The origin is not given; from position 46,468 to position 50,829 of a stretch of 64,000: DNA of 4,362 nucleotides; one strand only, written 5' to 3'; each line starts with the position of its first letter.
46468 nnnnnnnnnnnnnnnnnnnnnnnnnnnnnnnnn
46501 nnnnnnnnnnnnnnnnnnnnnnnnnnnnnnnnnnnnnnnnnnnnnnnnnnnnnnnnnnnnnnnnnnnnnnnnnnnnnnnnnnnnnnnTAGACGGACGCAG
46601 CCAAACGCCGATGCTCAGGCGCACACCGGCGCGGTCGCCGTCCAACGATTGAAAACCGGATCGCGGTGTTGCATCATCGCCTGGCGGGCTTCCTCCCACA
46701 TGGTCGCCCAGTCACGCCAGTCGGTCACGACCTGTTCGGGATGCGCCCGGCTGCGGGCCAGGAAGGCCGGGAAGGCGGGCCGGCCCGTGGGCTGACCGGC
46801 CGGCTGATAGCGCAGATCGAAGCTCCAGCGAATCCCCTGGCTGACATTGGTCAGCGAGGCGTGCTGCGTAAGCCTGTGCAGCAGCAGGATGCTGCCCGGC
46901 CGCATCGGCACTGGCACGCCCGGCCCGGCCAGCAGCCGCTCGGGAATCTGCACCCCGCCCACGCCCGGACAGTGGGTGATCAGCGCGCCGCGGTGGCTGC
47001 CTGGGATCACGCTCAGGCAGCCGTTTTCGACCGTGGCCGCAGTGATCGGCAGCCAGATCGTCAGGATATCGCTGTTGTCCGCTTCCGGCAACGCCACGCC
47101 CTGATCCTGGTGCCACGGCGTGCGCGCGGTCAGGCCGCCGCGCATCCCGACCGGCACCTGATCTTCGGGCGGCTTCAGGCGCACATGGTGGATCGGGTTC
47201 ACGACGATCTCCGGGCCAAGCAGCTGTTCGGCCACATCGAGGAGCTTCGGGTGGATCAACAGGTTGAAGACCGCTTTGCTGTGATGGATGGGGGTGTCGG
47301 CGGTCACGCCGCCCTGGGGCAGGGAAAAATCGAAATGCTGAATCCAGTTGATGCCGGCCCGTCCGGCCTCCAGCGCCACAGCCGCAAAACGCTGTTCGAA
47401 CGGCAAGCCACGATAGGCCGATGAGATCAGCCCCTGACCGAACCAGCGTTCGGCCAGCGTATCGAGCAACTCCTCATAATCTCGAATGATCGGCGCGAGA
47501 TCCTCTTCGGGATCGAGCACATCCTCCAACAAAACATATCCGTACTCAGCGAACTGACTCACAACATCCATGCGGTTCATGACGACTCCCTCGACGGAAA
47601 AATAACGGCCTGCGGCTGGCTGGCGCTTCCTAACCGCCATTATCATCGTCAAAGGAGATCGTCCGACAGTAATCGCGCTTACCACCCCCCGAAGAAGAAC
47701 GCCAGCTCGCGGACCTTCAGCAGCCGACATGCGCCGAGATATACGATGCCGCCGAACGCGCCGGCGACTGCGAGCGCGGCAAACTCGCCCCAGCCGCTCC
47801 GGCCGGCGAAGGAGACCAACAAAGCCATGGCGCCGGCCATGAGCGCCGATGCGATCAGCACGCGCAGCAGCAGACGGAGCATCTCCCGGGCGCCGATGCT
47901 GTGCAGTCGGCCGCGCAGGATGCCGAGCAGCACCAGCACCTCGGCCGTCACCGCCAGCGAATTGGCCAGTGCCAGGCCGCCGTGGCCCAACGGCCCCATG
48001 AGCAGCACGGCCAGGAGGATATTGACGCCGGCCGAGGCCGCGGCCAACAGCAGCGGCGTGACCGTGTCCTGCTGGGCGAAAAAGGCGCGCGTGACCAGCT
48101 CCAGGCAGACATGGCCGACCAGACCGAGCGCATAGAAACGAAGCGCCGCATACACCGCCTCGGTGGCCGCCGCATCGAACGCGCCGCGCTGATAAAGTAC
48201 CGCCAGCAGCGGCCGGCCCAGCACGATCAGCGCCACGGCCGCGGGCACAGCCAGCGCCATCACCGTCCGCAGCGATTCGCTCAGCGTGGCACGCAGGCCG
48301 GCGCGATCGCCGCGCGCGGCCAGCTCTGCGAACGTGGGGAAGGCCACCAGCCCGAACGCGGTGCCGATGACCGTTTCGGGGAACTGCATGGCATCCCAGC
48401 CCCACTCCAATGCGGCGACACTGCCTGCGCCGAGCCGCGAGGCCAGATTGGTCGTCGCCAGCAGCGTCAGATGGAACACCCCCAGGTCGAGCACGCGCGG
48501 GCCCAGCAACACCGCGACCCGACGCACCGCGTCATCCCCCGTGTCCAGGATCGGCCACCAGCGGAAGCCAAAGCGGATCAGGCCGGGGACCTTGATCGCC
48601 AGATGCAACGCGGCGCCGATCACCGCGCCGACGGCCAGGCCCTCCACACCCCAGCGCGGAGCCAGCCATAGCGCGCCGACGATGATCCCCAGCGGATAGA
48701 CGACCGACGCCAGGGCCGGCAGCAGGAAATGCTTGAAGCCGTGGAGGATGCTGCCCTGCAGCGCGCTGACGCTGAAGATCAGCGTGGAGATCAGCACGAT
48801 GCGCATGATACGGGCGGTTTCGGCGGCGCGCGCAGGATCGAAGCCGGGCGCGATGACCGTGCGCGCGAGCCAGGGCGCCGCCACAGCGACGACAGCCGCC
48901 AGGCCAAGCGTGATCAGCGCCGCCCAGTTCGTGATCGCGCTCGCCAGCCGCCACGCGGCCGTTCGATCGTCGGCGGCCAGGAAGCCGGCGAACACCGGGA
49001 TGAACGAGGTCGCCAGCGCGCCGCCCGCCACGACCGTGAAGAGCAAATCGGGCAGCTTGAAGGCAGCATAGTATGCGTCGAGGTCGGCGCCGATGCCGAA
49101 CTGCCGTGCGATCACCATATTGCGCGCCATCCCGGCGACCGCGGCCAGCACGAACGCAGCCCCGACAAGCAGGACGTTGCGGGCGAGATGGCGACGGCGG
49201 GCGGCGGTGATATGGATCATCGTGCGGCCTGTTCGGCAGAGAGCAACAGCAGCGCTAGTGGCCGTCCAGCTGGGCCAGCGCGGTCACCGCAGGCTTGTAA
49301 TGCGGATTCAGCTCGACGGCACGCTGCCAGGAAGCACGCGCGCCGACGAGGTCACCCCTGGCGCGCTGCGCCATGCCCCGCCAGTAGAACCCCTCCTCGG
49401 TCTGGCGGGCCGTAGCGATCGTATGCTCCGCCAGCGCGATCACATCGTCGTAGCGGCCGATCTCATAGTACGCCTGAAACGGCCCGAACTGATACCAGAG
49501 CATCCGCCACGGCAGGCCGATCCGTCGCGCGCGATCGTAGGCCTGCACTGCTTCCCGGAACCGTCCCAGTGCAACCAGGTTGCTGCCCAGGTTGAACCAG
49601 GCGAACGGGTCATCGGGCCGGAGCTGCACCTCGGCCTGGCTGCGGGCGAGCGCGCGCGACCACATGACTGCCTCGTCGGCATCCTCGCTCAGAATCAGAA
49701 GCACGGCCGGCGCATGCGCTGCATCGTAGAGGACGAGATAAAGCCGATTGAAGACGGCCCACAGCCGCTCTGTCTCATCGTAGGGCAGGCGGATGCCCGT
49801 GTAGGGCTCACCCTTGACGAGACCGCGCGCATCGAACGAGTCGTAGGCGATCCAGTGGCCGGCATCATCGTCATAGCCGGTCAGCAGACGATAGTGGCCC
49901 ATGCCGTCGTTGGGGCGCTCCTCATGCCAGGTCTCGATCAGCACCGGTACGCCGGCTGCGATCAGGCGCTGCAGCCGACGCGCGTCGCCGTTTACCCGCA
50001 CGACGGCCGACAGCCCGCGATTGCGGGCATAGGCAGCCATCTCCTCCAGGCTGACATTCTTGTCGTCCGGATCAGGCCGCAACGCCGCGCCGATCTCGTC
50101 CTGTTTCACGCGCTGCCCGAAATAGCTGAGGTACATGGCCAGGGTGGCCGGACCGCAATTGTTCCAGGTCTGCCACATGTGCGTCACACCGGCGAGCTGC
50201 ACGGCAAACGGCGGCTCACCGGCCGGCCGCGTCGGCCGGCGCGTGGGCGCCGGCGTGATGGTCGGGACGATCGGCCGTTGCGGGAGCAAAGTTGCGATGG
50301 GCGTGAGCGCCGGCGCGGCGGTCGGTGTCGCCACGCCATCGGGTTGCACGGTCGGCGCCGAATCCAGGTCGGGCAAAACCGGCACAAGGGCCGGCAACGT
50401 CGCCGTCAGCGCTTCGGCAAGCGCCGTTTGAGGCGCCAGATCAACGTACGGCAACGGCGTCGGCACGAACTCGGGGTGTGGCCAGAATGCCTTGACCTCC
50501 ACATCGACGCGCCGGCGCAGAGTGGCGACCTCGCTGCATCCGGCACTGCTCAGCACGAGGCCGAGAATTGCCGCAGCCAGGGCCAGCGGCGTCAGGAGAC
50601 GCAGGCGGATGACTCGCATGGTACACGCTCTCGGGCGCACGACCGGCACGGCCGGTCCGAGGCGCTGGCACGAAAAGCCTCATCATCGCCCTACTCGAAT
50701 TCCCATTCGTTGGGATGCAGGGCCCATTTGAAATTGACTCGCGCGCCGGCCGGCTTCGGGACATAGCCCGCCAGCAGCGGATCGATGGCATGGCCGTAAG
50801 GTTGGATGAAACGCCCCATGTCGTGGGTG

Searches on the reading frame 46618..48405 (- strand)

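Call 19: search_protein_families(library=pfam, proteins=[window:46618-48405:-], max_evalue=0.00001)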
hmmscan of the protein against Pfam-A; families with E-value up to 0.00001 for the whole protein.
window:46618-48405:- (596 aa): 1 family
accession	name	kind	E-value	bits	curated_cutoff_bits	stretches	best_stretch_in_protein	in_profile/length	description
PF05721.19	PhyH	-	1.6e-25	91.1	22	1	285-526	1-211/213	Phytanoyl-CoA dioxygenase (PhyH)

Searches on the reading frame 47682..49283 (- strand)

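Call 19: search_protein_families(library=pfam, proteins=[window:47682-49283:-], max_evalue=0.00001)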
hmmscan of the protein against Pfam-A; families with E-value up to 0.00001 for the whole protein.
window:47682-49283:- (534 aa): 3 families
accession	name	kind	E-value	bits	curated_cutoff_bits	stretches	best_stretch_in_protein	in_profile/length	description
PF03023.19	MurJ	-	1.4e-89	301.3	27.4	1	58-494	1-437/451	Lipid II flippase MurJ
PF13440.11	Polysacc_synt_3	-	3.7e-09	36.7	23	1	119-364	52-284/293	Polysaccharide biosynthesis protein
PF01554.23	MatE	-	2.8e-07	30.8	24.9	1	275-426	14-160/161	MatE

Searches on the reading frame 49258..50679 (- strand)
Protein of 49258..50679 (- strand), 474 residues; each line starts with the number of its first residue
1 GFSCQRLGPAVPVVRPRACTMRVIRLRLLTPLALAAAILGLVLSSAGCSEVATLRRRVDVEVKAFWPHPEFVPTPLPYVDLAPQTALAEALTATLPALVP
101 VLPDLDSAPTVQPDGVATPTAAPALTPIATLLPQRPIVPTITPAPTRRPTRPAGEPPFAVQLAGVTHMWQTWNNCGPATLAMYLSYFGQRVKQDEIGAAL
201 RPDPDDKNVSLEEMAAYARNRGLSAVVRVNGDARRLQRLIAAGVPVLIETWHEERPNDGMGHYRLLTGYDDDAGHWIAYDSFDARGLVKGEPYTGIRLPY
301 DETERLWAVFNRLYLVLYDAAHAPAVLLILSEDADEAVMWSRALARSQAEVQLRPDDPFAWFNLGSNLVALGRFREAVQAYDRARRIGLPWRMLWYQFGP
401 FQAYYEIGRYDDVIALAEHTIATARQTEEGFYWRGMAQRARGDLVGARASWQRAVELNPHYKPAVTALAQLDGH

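Call 19: search_protein_families(library=pfam, proteins=[window:49258-50679:-], max_evalue=0.00001)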
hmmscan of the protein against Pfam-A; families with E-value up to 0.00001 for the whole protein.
window:49258-50679:- (474 aa): 7 families
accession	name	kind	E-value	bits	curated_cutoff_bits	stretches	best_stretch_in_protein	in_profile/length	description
PF13529.12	Peptidase_C39_2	-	5.4e-14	53.4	24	1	168-281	6-142/143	Peptidase_C39 like family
PF07719.23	TPR_2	-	2.7e-13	49.3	27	0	429-461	2-34/34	Tetratricopeptide repeat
PF00515.34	TPR_1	-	5.3e-11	42.3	27.8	0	359-384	2-27/34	Tetratricopeptide repeat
PF13414.12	TPR_11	-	2.8e-07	30.6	26.8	0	438-461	4-27/42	TPR repeat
PF13428.12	TPR_14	-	1.2e-06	29.1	23.5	0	431-471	4-44/44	Tetratricopeptide repeat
PF14559.12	TPR_19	-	3.9e-06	27.5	25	0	343-386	10-53/68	Tetratricopeptide repeat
PF13432.12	TPR_16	-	4e-06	27.6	32.7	0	340-386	20-59/65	Tetratricopeptide repeat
